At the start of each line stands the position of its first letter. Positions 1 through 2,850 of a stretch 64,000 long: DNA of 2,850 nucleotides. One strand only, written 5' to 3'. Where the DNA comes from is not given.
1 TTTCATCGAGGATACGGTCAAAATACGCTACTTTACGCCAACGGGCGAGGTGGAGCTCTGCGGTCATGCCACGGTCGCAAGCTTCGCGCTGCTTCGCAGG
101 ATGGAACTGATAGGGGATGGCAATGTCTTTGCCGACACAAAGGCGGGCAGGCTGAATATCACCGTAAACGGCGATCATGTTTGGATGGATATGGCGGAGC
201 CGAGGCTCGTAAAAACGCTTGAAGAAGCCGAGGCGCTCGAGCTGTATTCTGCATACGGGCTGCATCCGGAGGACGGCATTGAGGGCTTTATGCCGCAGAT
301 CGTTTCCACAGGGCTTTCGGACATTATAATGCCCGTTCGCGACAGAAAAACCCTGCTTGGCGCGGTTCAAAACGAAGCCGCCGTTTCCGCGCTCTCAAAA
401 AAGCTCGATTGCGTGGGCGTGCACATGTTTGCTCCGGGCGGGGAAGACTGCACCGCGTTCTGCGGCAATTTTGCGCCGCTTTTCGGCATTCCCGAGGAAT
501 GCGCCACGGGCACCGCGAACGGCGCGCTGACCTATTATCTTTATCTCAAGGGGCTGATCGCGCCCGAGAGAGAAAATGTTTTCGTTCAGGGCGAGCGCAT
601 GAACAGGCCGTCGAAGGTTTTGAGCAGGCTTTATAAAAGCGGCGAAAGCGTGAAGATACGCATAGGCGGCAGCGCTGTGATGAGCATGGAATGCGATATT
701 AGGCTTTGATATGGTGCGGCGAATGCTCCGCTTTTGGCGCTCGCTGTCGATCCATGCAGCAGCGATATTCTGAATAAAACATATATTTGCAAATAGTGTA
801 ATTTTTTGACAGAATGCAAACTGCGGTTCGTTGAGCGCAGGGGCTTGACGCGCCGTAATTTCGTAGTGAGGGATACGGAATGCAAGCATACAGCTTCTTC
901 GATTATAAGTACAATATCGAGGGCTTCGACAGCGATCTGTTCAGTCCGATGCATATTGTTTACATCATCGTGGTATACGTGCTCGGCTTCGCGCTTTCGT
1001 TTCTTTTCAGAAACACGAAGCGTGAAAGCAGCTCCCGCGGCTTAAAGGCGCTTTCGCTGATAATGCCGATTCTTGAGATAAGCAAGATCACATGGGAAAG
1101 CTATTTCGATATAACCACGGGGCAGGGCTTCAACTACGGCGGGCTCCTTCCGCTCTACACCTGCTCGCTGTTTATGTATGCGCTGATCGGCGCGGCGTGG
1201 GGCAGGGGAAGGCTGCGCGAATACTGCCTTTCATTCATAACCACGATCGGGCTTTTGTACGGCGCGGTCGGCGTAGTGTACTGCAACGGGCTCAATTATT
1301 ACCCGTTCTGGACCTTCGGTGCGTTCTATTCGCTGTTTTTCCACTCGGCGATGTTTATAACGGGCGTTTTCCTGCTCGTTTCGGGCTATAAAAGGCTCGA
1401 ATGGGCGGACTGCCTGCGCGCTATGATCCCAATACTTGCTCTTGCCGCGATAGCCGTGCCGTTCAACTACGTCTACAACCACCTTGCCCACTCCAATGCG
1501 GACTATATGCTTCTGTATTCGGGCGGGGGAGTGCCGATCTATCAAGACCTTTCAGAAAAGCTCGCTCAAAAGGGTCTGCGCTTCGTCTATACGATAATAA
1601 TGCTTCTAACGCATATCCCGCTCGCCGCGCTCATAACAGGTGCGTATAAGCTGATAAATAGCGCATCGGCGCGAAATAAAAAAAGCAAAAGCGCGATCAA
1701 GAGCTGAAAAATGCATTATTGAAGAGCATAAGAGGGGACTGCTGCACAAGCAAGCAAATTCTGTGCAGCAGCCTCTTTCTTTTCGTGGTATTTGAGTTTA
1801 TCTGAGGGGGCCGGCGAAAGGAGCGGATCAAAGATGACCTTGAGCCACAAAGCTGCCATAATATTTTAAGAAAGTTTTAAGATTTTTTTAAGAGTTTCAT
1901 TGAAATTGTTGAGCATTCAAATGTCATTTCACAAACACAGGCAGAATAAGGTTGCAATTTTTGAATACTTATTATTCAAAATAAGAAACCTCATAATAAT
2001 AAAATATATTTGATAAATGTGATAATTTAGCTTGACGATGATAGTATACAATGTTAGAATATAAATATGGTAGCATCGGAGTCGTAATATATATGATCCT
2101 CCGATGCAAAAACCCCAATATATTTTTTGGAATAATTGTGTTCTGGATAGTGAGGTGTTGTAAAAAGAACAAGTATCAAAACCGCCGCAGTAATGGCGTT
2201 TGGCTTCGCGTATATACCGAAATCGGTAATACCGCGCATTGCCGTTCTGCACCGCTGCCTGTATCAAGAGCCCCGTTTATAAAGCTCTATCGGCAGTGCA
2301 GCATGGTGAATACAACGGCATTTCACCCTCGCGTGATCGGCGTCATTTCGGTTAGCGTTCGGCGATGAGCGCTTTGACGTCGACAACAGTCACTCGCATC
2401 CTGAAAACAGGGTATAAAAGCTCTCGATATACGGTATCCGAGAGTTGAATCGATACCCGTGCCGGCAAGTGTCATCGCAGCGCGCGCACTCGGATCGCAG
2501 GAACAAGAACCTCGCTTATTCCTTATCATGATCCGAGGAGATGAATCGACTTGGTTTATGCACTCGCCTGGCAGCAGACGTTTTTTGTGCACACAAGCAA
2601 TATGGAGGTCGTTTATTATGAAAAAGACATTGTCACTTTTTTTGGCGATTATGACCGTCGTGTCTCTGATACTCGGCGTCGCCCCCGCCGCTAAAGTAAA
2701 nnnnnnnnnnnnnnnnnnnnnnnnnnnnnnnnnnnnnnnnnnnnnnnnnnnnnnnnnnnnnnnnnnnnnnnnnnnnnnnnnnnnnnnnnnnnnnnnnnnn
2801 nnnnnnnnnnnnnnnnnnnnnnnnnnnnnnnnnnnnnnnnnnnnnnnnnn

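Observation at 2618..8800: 2060-aa secreted protein fusing a thioredoxin, two flavinylation-motif FMN_bind domains and ~17 Fn3-like repeats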

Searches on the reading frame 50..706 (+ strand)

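Call 7: search_protein_families(library=pfam, proteins=[window:50-706:+], max_evalue=0.001)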
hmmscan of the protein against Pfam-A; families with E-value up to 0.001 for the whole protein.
window:50-706:+ (219 aa): 1 family
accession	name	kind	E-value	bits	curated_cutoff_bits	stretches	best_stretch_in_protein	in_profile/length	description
PF02567.21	PhzC-PhzF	-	7.3e-28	98.3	27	1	1-214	64-280/281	Phenazine biosynthesis-like protein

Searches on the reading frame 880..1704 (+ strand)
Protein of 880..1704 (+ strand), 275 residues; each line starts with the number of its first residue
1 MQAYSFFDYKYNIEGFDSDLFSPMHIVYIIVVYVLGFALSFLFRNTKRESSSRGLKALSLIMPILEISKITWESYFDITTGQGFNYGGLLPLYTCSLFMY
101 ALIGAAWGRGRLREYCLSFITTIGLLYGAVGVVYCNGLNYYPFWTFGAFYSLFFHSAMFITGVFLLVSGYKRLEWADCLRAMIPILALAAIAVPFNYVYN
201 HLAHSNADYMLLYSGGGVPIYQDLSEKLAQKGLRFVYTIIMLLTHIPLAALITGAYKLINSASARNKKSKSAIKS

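Call 7: search_protein_families(library=pfam, proteins=[window:880-1704:+], max_evalue=0.001)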
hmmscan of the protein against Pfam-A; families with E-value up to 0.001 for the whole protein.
window:880-1704:+ (275 aa): 1 family
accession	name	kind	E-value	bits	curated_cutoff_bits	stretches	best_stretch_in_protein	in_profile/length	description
PF14808.11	TMEM164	-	3.4e-14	53.3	25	1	20-219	1-199/217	TMEM164 family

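Call 66: find_encoding_contigs(protein=window:880-1704:+, flank=10000, max_places=3)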
Protein window:880-1704:+ (275 aa): 12 contigs read that carry it; 3 places shown.
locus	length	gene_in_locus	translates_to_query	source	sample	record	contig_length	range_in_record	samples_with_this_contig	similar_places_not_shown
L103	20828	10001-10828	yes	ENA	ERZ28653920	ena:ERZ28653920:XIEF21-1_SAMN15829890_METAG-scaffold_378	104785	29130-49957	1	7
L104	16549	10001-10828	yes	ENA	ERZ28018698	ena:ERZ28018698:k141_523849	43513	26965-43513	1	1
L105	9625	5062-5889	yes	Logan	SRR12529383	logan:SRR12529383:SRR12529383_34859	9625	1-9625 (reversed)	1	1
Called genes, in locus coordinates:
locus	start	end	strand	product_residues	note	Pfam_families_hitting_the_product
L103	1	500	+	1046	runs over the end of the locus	PF00133:tRNA-synt_1, PF01406:tRNA-synt_1e (faint), PF09334:tRNA-synt_1g, PF08264:Anticodon_1, PF19302:DUF5915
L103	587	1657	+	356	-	-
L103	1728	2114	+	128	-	PF01325:Fe_dep_repress, PF02742:Fe_dep_repr_C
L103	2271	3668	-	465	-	PF01225:Mur_ligase, PF08245:Mur_ligase_M, PF02875:Mur_ligase_C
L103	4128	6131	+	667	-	PF02368:Big_2, PF00404:Dockerin_1 (weak)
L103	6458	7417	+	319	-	PF04960:Glutaminase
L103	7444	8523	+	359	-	PF05343:Peptidase_M42, PF01546:Peptidase_M20 (faint)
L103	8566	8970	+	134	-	PF09719:C_GCAxxG_C_C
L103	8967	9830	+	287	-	PF02567:PhzC-PhzF, PF01678:DAP_epimerase (faint)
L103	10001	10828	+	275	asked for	PF14808:TMEM164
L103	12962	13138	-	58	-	-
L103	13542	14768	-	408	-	-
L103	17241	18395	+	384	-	PF00041:fn3 (faint), PF04205:FMN_bind, PF21910:GH85_C (faint), PF01108:Tissue_fac (faint)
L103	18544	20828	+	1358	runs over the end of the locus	-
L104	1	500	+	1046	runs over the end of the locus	PF00133:tRNA-synt_1, PF01406:tRNA-synt_1e (faint), PF09334:tRNA-synt_1g, PF08264:Anticodon_1, PF19302:DUF5915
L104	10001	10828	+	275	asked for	PF14808:TMEM164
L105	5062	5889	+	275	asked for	PF14808:TMEM164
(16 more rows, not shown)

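Call 73: search_protein_families(library=ncbifam, proteins=[window:880-1704:+], max_evalue=0.01)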
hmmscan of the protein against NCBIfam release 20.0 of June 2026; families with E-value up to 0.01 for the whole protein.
window:880-1704:+ (275 aa): 1 family
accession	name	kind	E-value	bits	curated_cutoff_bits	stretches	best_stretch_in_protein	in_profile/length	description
TIGR02206.1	intg_mem_TP0381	subfamily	6.5e-11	42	75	1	20-200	5-174/222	TMEM164-related integral membrane acyltransferase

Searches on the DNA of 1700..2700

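Call 71: search_rna_families(source=window, start=1700, end=2700, threshold=evalue, max_evalue=1)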
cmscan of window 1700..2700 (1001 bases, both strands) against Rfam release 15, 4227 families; matches with E-value up to 1: 1.
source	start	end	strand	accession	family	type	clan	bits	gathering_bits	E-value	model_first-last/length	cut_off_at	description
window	1731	1779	+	RF03208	mir-1781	Gene; miRNA;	-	19.6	68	0.83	1-86/86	no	mir-1781 microRNA precursor family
